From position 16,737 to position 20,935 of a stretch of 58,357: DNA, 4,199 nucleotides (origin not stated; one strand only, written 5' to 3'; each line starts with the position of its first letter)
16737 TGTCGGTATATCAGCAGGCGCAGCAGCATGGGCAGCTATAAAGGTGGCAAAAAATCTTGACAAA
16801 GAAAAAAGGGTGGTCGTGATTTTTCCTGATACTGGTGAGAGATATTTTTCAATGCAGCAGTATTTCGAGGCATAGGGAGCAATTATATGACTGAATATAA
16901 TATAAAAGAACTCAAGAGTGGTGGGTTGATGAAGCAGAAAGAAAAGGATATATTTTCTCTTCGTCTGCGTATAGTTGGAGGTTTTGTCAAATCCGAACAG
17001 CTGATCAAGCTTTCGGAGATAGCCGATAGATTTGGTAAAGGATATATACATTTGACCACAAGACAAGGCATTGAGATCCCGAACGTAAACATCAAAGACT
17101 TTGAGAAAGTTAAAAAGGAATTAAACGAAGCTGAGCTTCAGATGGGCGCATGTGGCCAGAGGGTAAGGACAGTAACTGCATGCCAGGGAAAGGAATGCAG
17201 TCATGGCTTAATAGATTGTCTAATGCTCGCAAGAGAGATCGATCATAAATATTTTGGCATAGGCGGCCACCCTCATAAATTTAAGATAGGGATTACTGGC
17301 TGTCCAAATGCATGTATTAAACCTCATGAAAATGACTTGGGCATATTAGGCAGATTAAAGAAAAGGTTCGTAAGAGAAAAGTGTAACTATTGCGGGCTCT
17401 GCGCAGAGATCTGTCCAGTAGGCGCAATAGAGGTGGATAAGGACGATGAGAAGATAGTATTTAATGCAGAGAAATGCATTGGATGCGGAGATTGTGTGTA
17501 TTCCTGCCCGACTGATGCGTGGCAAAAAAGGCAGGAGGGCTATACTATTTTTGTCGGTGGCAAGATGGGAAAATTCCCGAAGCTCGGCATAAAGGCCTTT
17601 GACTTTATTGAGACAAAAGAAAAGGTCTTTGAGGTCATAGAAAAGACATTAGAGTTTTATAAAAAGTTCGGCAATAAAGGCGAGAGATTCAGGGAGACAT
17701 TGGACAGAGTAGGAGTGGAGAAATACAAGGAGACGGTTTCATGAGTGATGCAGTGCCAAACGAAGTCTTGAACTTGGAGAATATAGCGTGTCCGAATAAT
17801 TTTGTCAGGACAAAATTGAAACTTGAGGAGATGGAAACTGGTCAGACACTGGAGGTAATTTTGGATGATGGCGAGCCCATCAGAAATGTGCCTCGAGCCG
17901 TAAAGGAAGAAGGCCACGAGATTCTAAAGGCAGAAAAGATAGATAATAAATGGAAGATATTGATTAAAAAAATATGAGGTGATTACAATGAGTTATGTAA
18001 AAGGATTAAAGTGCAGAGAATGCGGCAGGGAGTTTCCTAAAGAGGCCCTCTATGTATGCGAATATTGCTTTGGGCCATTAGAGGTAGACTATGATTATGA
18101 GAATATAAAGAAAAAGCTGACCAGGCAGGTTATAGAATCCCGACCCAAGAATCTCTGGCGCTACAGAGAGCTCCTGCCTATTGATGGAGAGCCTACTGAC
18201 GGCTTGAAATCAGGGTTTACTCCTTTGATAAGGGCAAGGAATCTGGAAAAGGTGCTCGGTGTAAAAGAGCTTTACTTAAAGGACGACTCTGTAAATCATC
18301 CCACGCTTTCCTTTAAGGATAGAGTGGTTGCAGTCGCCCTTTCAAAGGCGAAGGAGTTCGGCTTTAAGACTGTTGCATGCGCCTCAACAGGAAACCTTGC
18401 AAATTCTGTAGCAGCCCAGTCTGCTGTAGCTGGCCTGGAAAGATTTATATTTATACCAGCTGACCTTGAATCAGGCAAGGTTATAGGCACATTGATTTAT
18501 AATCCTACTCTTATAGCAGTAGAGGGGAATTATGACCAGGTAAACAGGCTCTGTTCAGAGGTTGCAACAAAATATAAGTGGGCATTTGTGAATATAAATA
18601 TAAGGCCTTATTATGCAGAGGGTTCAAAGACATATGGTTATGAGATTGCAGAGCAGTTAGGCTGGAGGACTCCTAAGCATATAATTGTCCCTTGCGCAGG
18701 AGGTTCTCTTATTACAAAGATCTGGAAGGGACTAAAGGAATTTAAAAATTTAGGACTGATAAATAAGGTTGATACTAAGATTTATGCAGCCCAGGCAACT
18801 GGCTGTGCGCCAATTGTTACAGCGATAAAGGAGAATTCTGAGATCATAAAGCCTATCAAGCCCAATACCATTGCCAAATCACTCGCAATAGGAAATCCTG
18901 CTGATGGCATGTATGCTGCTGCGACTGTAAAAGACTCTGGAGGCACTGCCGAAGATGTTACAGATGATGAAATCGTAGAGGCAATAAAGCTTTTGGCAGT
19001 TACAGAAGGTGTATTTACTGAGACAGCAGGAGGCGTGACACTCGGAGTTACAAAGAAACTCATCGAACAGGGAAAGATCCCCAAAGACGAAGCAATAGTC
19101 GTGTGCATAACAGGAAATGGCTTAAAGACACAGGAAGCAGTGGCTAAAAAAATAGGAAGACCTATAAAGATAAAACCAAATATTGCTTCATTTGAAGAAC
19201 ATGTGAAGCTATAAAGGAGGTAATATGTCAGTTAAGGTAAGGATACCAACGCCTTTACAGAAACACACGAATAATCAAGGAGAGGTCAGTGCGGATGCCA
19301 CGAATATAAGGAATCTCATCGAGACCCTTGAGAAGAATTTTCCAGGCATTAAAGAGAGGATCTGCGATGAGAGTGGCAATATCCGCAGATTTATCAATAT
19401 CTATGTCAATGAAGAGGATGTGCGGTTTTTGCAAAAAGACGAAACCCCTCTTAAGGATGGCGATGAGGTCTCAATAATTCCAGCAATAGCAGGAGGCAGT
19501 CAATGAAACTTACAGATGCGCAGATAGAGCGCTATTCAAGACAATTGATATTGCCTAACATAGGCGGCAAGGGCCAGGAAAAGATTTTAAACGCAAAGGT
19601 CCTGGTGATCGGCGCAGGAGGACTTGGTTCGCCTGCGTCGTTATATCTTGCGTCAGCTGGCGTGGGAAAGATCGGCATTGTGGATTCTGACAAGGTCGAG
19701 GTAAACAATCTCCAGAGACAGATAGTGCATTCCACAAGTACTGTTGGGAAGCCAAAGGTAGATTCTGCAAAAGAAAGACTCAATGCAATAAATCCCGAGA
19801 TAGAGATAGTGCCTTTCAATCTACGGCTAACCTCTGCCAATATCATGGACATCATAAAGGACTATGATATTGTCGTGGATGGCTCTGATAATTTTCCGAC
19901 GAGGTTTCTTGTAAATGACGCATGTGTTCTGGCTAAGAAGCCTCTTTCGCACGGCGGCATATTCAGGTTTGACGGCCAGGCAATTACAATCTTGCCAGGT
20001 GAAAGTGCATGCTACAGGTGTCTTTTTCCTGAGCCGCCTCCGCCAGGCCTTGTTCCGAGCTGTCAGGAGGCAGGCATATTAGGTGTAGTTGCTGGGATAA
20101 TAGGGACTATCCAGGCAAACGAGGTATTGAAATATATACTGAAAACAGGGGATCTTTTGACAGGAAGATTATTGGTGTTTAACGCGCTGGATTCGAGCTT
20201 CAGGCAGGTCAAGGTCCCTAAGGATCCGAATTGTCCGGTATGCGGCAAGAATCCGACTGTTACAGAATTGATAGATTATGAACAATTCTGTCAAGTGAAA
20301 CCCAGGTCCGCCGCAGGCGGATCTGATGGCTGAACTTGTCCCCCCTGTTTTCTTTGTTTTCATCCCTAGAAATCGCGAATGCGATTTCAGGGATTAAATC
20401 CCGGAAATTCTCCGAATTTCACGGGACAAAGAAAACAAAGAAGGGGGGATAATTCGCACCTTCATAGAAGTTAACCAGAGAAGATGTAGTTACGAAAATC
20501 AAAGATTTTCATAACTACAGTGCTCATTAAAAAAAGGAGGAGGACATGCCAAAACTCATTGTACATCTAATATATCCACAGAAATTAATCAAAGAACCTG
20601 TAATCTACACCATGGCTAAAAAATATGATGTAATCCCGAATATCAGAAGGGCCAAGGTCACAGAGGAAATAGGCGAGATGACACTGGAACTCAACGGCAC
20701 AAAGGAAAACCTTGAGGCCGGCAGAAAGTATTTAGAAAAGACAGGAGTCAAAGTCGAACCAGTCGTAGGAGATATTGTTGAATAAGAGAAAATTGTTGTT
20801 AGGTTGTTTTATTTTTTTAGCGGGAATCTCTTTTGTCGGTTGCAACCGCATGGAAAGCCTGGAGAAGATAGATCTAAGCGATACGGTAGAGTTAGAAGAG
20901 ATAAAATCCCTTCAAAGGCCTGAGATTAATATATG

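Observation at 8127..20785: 12.6-kb single-strand operon merging sulfate reduction, siroheme precursor synthesis and two protein-thiocarboxylate routes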

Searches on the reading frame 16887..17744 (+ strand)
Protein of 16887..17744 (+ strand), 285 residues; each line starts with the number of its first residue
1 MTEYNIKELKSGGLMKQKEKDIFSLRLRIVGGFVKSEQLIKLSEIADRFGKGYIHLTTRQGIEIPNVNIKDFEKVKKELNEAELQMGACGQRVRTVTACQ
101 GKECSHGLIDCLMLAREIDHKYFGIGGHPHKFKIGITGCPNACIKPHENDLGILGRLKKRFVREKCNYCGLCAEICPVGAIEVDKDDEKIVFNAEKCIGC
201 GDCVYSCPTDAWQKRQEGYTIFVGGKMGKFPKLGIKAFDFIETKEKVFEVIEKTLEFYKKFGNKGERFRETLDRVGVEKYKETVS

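Call 3: search_protein_families(library=pfam, proteins=[window:16887-17744:+])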
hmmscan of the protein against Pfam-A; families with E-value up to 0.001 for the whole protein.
window:16887-17744:+ (285 aa): 14 families
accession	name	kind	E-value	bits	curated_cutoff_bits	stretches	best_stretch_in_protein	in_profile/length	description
PF01077.27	NIR_SIR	-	8.6e-33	113.5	27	1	89-284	1-150/158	Nitrite and sulphite reductase 4Fe-4S domain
PF03460.22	NIR_SIR_ferr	-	1e-21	76.9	24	1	16-82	2-69/69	Nitrite/Sulfite reductase ferredoxin-like half domain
PF00037.32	Fer4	-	1e-14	54.1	21.1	2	162-182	4-24/24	4Fe-4S binding domain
PF12838.12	Fer4_7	-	6.5e-13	49.4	27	1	165-211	1-52/52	4Fe-4S dicluster domain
PF13187.11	Fer4_9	-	2e-12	47.3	27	2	165-211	1-51/52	4Fe-4S dicluster domain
PF12837.12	Fer4_6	-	2.4e-11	43.4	25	2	189-212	1-24/24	4Fe-4S binding domain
PF13237.11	Fer4_10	-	4.8e-10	39.6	25.5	1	160-208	3-53/53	4Fe-4S dicluster domain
PF12797.12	Fer4_2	-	7e-10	38.6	24.5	1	189-209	2-22/22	4Fe-4S binding domain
PF14697.11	Fer4_21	-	1e-08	35.6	35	2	164-210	6-55/59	4Fe-4S dicluster domain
PF25160.1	LdpA_Fe-S-bd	-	2e-07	31.1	27.6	1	139-183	1-45/49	LdpA Fe-S cluster-binding domain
PF13183.11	Fer4_8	-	2.9e-07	31.3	27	0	194-209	2-17/68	4Fe-4S dicluster domain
PF12798.12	Fer4_3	-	5.1e-05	24.2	27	0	197-211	1-15/15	4Fe-4S binding domain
PF12800.12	Fer4_4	-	0.00026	21.5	24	0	195-209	2-16/17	4Fe-4S binding domain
PF13484.11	Fer4_16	-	0.00048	21.3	30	0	165-184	1-20/66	4Fe-4S double cluster binding domain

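Call 21: search_protein_families(library=ncbifam, proteins=[window:16887-17744:+], max_evalue=0.00001)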
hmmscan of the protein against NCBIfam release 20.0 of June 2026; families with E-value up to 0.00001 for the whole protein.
window:16887-17744:+ (285 aa): 56 families (the best 25 are shown)
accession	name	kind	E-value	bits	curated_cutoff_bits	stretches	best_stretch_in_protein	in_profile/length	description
TIGR02912.1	sulfite_red_C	equivalog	5.7e-48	163.5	324.1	1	5-283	3-295/314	sulfite reductase subunit C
TIGR02066.1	dsrB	equivalog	1.1e-32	113.4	341.5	1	21-284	29-311/341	dissimilatory-type sulfite reductase subunit beta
TIGR02374.1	nitri_red_nirB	equivalog_domain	7.6e-27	94.1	578.35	1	21-155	558-692/794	nitrite reductase large subunit NirB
TIGR02064.1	dsrA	equivalog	4e-26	91.8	392.85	1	29-283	89-365/402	dissimilatory-type sulfite reductase subunit alpha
NF010029.0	PRK13504.1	equivalog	4.5e-22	78.1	457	1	18-104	75-162/575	NADPH-dependent assimilatory sulfite reductase hemoprotein subunit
NF007126.0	PRK09567.1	equivalog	3.4e-20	71.7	523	1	20-152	114-251/595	NirA family protein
NF007125.0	PRK09566.1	equivalog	1.3e-18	66.7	594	1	12-159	311-458/513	ferredoxin--nitrite reductase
NF011565.0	PRK14989.1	subfamily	1.3e-14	53.2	883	1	21-156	563-698/847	nitrite reductase large subunit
TIGR02042.1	sir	equivalog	2.4e-14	52.4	731.5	1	17-99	63-147/581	sulfite reductase, ferredoxin dependent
TIGR02435.1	CobG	equivalog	1.1e-13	50.9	234.8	1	25-119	20-115/388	precorrin-3B synthase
TIGR02041.1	CysI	equivalog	1.5e-13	50.1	756.55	1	22-98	61-138/541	assimilatory sulfite reductase (NADPH) hemoprotein subunit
NF038196.1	ferrodoxin_EFR1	subfamily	5.2e-11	43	75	1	158-214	178-231/242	EFR1 family ferrodoxin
NF058577.1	FdxA_fam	equivalog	1.4e-10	41.2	65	1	162-211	5-52/52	4Fe-4S ferredoxin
NF043039.1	HgcAB_like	equivalog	3.2e-10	40.1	285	1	161-211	297-348/350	HgcAB-like fusion protein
NF043069.1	T4HPD_activ_SAM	equivalog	4.7e-10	39.3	425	1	135-213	23-98/299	trans-4-hydroxy-L-proline dehydratase activase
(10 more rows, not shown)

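Call 23: search_solved_structures(query=window:16887-17744:+, max_evalue=0.001)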
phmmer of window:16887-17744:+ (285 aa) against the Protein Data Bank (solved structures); distinct sequences matched with E-value up to 0.001: 92 (the best 60 are shown).
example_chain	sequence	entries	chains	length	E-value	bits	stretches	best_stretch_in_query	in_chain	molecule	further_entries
7np8_A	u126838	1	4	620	8.8e-48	166.2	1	12-284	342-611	Coenzyme F420-dependent sulfite reductase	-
7npa_A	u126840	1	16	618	1.6e-39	139.1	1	12-284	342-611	Coenzyme F420-dependent sulfite reductase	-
9tn7_A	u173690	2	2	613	1.9e-38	135.5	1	12-277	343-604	Coenzyme F420 hydrogenase/dehydrogenase beta subunit domain protein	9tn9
9sw6_G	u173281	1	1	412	2.1e-19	73.1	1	155-218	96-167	Polyferredoxin protein MvhB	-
3mm5_B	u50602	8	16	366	3.3e-18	69.1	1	41-282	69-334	Sulfite reductase, dissimilatory-type subunit beta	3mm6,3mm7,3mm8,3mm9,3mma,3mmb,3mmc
9sw6_H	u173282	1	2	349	1.1e-17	67.4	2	165-233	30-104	Tungsten formylmethanofuran dehydrogenase, subunit F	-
3mm5_A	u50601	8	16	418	1e-16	64.2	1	31-280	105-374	Sulfite reductase, dissimilatory-type subunit alpha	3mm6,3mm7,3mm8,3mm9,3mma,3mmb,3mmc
5t5i_F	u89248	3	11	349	1.2e-16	63.9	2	165-233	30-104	Tungsten formylmethanofuran dehydrogenase subunit fwdF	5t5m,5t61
3b0h_A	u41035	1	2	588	2e-16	63.2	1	13-160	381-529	Nitrite reductase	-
2akj_A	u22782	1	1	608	1.2e-15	60.7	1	13-159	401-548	Ferredoxin--nitrite reductase, chloroplast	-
9sfi_O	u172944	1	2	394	3.3e-15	59.3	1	165-211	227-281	Ferredoxin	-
3vlx_A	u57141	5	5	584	4.2e-15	58.9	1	13-159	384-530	Nitrite reductase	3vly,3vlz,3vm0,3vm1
3b0l_A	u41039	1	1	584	4.4e-15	58.8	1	13-159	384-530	Nitrite reductase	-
3b0j_A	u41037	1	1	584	8e-15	58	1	13-159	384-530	Nitrite reductase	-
3b0m_A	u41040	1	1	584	8.6e-15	57.9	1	13-159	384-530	Nitrite reductase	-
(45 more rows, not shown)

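Call 69: search_solved_structures(query=window:16887-17744:+, max_evalue=1e-30, show_alignments=1)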
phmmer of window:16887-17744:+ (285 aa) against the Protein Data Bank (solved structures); distinct sequences matched with E-value up to 1e-30: 3.
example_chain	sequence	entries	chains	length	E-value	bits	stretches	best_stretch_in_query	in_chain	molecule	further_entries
7np8_A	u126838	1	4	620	8.8e-48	166.2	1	12-284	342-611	Coenzyme F420-dependent sulfite reductase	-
7npa_A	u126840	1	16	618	1.6e-39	139.1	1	12-284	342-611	Coenzyme F420-dependent sulfite reductase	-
9tn7_A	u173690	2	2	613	1.9e-38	135.5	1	12-277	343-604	Coenzyme F420 hydrogenase/dehydrogenase beta subunit domain protein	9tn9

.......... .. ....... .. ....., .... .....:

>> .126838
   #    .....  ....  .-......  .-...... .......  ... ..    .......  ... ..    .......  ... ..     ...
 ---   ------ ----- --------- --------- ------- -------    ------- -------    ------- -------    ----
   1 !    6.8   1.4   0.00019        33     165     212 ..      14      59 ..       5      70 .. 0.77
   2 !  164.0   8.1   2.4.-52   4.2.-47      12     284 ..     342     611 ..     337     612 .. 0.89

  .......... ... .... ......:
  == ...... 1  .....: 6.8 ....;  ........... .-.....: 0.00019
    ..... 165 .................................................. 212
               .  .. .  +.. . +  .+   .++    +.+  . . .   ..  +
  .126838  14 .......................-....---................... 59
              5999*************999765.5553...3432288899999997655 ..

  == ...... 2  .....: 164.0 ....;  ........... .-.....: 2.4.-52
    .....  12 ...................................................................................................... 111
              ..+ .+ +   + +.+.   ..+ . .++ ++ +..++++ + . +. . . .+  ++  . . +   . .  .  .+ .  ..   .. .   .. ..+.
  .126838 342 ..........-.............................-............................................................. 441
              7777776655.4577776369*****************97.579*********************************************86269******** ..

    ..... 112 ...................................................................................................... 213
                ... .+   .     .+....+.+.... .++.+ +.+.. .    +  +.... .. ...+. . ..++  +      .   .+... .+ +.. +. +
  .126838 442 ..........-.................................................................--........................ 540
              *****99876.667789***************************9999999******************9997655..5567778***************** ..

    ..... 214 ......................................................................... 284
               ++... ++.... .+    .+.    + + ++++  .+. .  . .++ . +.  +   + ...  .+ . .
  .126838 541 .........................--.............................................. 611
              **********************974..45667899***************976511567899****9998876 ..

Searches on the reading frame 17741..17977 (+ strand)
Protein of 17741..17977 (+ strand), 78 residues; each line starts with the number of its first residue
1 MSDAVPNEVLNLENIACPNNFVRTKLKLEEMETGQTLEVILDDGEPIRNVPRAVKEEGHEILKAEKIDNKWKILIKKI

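Call 4: search_protein_families(library=pfam, proteins=[window:17741-17977:+])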
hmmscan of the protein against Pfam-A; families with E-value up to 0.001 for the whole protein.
window:17741-17977:+ (78 aa): 1 family
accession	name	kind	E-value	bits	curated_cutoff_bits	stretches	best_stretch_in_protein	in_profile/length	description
PF01206.22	TusA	-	7.6e-22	77.4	28.6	1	9-77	2-70/70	Sulfurtransferase TusA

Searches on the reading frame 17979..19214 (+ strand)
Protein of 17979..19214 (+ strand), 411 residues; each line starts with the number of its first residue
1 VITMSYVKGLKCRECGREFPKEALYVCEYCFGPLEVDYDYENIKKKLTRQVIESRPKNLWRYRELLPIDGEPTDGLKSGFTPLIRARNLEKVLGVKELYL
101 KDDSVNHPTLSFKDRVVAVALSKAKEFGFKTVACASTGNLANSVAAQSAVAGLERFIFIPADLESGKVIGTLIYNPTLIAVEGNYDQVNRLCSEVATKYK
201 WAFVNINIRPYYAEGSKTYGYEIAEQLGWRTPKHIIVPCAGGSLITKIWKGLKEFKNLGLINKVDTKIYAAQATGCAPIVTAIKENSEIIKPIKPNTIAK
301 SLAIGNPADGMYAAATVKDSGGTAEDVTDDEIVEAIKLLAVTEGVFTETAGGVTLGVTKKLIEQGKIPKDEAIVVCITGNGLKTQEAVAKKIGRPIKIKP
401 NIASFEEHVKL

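Call 4: search_protein_families(library=pfam, proteins=[window:17979-19214:+])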
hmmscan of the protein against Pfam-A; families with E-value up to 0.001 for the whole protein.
window:17979-19214:+ (411 aa): 2 families
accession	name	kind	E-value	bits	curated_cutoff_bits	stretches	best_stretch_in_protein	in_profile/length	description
PF00291.31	PALP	-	6.4e-70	236.3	35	1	79-379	6-295/295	Pyridoxal-phosphate dependent enzyme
PF05810.19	NinF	-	6.9e-05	23.1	27.5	1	11-35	1-25/25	NinF protein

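Call 21: search_protein_families(library=ncbifam, proteins=[window:17979-19214:+], max_evalue=0.00001)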
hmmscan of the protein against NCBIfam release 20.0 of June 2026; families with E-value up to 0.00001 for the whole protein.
window:17979-19214:+ (411 aa): 30 families (the best 25 are shown)
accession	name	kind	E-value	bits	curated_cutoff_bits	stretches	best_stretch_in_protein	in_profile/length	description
NF006050.0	PRK08197.1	equivalog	5.6e-91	305.3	303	1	3-391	2-391/406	threonine synthase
TIGR00260.1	thrC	equivalog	7e-91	304.9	167.1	1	60-386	2-340/340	threonine synthase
NF004170.0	PRK05638.1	equivalog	1.8e-67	227.8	421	1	10-387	2-361/442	threonine synthase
NF006205.0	PRK08329.1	equivalog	1.6e-46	158.9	358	1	10-384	2-346/347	threonine synthase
NF005035.0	PRK06450.1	equivalog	3.8e-44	150.9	301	1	11-384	5-337/338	threonine synthase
NF004996.0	PRK06381.1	equivalog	7.4e-38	130.3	266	1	77-380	12-317/319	threonine synthase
TIGR01127.1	ilvA_1Cterm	equivalog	7.6e-19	67.9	378.75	1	81-381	1-285/380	threonine ammonia-lyase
TIGR03844.1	cysteate_syn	equivalog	1.2e-17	63.8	324.9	1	10-197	3-185/398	cysteate synthase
NF005292.0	PRK06815.1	equivalog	2.5e-16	59.6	371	1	81-378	22-306/320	threonine/serine dehydratase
NF006390.0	PRK08639.1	equivalog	6e-16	58.4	421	1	81-379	26-312/418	threonine ammonia-lyase IlvA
NF006389.0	PRK08638.1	equivalog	3.8e-15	55.6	453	1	81-379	28-312/333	bifunctional threonine ammonia-lyase/L-serine ammonia-lyase TdcB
NF040741.1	ornith_OrtB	equivalog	5.5e-14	51.5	550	1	95-157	81-142/464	2-amino-4-oxopentanoate thiolase subunit OrtB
NF006674.0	PRK09224.1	subfamily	4.6e-13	48.7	577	1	81-379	26-311/508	threonine ammonia-lyase IlvA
NF005600.0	PRK07334.1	equivalog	4.6e-13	48.5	496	1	81-380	29-310/408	threonine ammonia-lyase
TIGR01124.1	ilvA_2Cterm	equivalog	5.2e-12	45.1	411.3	1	81-380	18-304/499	threonine ammonia-lyase, biosynthetic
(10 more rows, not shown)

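Call 22: search_solved_structures(query=window:17979-19214:+, max_evalue=0.00001)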
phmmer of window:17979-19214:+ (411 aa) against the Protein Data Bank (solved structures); distinct sequences matched with E-value up to 0.00001: 18.
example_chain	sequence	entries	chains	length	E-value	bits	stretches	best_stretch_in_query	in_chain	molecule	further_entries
2zsj_A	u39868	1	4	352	9.4e-58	199.2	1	61-406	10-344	Threonine synthase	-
6cgq_A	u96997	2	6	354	6.8e-57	196.4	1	60-410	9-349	Threonine synthase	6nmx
1uim_A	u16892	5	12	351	4.4e-56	193.7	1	55-393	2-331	Threonine Synthase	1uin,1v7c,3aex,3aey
2d1f_A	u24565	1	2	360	1.1e-48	169.4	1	59-393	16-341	Threonine synthase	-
1e5x_A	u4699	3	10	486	5.9e-31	111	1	59-386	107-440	THREONINE SYNTHASE | THREONINE SYNTHASE 1, CHLOROPLASTIC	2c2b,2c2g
1pwe_A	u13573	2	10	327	4.6e-11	45.5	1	81-367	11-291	L-serine dehydratase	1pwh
5ey5_B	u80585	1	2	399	1.1e-10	44.3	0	314-391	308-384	LBCA-b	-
4neg_A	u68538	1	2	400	1.6e-09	40.5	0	315-390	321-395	Tryptophan synthase beta chain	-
4h27_A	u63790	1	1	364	3.1e-09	39.5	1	81-367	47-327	L-serine dehydratase/L-threonine deaminase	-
1p5j_A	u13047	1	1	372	1.3e-08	37.4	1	81-379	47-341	L-serine dehydratase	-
2rkb_A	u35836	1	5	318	2.3e-08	36.6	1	80-391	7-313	Serine dehydratase-like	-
2gn0_A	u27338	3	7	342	3.2e-08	36.1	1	97-355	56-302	Threonine dehydratase catabolic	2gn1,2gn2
6lut_A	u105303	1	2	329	5e-08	35.5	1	81-379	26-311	Probable serine racemase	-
1v71_A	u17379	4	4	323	7.4e-08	35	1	81-380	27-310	Hypothetical protein C320.14 in chromosome III | Uncharacterized protein C320.14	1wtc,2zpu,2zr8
6pmu_A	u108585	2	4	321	1.8e-07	33.7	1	81-384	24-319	Beta-cyanoalanine synthase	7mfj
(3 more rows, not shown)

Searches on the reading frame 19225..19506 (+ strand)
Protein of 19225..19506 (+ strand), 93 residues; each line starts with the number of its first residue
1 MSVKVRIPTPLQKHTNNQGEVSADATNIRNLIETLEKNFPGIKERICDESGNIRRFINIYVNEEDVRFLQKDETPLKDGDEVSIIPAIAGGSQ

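Call 4: search_protein_families(library=pfam, proteins=[window:19225-19506:+])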
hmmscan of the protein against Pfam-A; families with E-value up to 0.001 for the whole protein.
window:19225-19506:+ (93 aa): 2 families
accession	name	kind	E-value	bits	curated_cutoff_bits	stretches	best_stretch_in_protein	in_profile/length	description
PF02597.26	ThiS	-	1.3e-17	64.5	22.5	1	5-91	1-76/76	ThiS family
PF09138.17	Urm1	-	2.3e-06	28.3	21.8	1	18-91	23-96/96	Urm1 (Ubiquitin related modifier)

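Call 21: search_protein_families(library=ncbifam, proteins=[window:19225-19506:+], max_evalue=0.00001)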
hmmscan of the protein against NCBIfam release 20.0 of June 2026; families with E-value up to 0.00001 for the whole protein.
window:19225-19506:+ (93 aa): 4 families
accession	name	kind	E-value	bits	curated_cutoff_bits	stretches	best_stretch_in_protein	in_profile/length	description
NF041918.1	SAMP1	equivalog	3.6e-14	53.1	60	1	20-91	21-91/91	ubiquitin-like small modifier protein 1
TIGR01687.1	moaD_arch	subfamily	1.2e-13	51.3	49.5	1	3-91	1-88/88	MoaD family protein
NF053661.1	Urm1_like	equivalog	4.4e-08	33.2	70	1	4-91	1-79/79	Urm1-like protein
TIGR01682.1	moaD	equivalog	4.5e-06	27.4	66.15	1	16-91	17-80/80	molybdopterin converting factor subunit 1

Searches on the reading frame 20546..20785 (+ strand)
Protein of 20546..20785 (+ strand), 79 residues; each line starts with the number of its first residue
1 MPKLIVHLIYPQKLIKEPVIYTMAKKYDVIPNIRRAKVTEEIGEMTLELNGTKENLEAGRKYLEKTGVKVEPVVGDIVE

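Call 4: search_protein_families(library=pfam, proteins=[window:20546-20785:+])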
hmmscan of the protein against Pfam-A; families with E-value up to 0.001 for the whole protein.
window:20546-20785:+ (79 aa): 1 family
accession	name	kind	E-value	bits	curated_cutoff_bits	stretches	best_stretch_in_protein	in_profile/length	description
PF09383.16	NIL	-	1.8e-16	60.2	24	1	5-71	2-72/73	NIL domain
